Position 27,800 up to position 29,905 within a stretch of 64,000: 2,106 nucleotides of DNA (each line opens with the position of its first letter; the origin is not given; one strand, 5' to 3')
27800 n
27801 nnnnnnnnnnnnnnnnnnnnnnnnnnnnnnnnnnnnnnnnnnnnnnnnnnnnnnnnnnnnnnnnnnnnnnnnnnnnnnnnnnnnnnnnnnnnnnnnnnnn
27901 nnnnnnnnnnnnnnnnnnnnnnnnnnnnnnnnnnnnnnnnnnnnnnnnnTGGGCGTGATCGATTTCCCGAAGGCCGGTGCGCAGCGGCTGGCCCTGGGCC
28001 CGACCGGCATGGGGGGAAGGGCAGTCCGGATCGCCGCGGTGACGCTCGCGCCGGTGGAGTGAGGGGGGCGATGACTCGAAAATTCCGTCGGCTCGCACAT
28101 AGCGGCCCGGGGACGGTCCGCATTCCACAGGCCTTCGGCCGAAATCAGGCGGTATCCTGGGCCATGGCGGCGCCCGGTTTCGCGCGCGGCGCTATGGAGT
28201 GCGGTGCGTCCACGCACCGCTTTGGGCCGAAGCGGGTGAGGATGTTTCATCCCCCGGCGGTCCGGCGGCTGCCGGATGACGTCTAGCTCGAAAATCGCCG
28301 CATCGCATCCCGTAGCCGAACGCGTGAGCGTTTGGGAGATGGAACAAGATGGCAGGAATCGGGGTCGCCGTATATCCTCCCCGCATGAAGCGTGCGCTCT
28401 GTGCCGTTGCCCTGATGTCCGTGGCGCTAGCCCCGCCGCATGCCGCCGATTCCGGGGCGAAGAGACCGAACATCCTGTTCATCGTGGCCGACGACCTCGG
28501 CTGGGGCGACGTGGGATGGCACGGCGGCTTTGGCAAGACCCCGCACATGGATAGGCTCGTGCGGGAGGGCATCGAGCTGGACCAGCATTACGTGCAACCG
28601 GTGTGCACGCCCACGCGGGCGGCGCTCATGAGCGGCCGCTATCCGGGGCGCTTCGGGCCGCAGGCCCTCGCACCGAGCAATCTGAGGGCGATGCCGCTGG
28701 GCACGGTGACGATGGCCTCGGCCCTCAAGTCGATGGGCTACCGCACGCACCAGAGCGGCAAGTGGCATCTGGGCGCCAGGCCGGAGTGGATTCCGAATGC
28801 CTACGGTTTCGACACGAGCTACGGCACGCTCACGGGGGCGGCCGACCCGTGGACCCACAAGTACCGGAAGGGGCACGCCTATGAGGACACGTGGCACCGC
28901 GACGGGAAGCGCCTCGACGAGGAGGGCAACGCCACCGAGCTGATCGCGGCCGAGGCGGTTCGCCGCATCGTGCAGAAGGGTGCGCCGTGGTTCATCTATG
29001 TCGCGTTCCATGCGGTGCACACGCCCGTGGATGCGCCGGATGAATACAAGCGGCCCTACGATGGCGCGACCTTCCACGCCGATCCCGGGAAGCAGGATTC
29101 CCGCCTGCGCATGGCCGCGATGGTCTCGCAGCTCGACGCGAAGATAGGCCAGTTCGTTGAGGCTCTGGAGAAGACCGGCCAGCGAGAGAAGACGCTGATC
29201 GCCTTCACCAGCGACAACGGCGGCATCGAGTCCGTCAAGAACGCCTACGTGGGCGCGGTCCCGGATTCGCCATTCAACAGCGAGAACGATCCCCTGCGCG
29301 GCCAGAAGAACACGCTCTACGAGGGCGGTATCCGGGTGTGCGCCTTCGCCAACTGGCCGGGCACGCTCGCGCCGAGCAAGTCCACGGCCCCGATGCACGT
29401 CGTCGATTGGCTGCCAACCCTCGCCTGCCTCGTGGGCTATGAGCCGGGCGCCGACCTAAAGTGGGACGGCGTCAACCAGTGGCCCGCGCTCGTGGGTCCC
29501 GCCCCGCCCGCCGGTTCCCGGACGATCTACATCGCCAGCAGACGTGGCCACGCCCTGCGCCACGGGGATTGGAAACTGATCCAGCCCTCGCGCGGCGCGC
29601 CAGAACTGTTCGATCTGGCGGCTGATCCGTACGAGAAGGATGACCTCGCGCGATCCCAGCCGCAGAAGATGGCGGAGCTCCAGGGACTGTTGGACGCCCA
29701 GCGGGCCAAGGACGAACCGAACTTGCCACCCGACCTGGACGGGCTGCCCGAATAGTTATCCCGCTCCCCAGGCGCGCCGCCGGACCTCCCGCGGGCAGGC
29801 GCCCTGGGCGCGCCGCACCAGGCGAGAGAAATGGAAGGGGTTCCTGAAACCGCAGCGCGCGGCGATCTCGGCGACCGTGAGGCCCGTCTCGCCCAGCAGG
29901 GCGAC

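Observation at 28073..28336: Repeated ~265-nt structured non-coding element between CAZyme genes, starting on the stop codon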

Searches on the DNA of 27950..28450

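Call 31: search_rna_families(source=window, start=27950, end=28450, threshold=evalue, max_evalue=10)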
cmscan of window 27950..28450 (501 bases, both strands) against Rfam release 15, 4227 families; matches with E-value up to 10: 4.
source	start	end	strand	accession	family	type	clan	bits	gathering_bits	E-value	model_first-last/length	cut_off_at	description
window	28302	28335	-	RF01687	Acido-Lenti-1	Gene; sRNA;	-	18.5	37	0.073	1-46/46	no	Acido-Lenti-1 RNA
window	28196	28232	+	RF01340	CRISPR-DR29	Gene; CRISPR;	-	16.6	39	1.2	1-37/37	no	CRISPR RNA direct repeat element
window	28241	28360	-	RF03076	Streptomyces-metH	Gene; sRNA;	-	15.6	50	2.9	1-120/120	no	Streptomyces-metH RNA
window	28110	28210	-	RF00915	mir-760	Gene; miRNA;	-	13.6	98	8.3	1-80/80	no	mir-760 microRNA precursor family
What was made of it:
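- On Known Rfam family: The best sub-threshold hit is 18.5 bits against 37 (call 31).
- Closest known: Rfam RF01687 Acido-Lenti-1 RNA. Different: It scores 18.5 bits against a gathering threshold of 37, at E=0.07 in a 501-nt search (call 31).
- Tried and rejected: The E-value search of copy A gave only sub-threshold noise (call 31).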

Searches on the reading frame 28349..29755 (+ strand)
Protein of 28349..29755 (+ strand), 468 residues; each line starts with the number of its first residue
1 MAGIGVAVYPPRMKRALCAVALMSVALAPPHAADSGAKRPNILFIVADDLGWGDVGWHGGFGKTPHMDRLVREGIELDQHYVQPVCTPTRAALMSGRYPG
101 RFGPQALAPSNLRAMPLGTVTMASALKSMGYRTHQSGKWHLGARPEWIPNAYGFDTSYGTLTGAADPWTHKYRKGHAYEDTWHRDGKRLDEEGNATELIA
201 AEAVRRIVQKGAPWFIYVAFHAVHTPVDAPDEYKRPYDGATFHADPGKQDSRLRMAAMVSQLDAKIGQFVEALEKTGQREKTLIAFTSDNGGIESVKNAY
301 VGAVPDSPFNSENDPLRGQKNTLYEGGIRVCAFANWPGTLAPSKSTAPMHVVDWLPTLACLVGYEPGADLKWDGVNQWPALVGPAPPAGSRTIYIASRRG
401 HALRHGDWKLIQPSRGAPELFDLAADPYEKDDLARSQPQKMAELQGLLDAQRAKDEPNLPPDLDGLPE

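Call 13: search_protein_families(library=pfam, proteins=[window:28349-29755:+])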
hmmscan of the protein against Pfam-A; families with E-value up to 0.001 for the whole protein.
window:28349-29755:+ (468 aa): 2 families
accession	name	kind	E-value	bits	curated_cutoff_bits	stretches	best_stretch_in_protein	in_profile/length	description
PF00884.28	Sulfatase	-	1.7e-51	175.8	25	1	40-364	1-301/301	Sulfatase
PF01663.27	Phosphodiest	-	3.9e-07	30.4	23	0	250-294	174-223/342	Type I phosphodiesterase / nucleotide pyrophosphatase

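Call 14: find_encoding_contigs(protein=window:28349-29755:+, flank=10000, max_places=4)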
Protein window:28349-29755:+ (468 aa): 7 contigs read that carry it; 4 places shown.
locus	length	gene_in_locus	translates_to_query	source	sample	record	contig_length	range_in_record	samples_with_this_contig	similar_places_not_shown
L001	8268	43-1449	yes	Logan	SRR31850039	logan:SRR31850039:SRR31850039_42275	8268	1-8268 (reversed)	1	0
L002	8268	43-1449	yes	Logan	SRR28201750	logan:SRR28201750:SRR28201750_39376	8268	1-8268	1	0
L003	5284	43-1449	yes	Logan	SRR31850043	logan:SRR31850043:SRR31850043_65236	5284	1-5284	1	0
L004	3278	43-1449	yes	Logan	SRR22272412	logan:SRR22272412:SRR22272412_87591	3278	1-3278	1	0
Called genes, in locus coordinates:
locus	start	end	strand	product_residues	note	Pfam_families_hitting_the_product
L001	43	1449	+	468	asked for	PF00884:Sulfatase, PF01663:Phosphodiest (faint)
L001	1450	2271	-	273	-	PF12833:HTH_18, PF00165:HTH_AraC (weak)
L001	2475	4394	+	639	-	PF07602:DUF1565 (weak), PF22842:Pel9A-like_beta_helix, PF21258:Glyco_hydro_120_ins, PF05048:NosD (weak), PF13229:Beta_helix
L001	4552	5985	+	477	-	PF00884:Sulfatase, PF01663:Phosphodiest (weak), PF16347:SGSH_C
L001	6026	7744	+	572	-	PF12708:Pect-lyase_RHGA_epim (faint), PF13229:Beta_helix (faint)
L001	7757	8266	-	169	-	?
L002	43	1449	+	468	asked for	PF00884:Sulfatase, PF01663:Phosphodiest (faint)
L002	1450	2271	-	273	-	PF12833:HTH_18, PF00165:HTH_AraC (weak)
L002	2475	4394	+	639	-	PF07602:DUF1565 (weak), PF22842:Pel9A-like_beta_helix, PF21258:Glyco_hydro_120_ins, PF05048:NosD (weak), PF13229:Beta_helix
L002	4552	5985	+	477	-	PF00884:Sulfatase, PF01663:Phosphodiest (weak), PF16347:SGSH_C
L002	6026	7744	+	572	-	PF12708:Pect-lyase_RHGA_epim (faint), PF13229:Beta_helix (faint)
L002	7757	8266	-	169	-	?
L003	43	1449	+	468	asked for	PF00884:Sulfatase, PF01663:Phosphodiest (faint)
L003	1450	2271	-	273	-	PF12833:HTH_18, PF00165:HTH_AraC (weak)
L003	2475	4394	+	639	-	PF07602:DUF1565 (weak), PF22842:Pel9A-like_beta_helix, PF21258:Glyco_hydro_120_ins, PF05048:NosD (weak), PF13229:Beta_helix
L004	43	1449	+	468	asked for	PF00884:Sulfatase, PF01663:Phosphodiest (faint)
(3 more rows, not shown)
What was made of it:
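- On GTAG-type REP (3' module): Assemblies break inside the REP (call 14).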
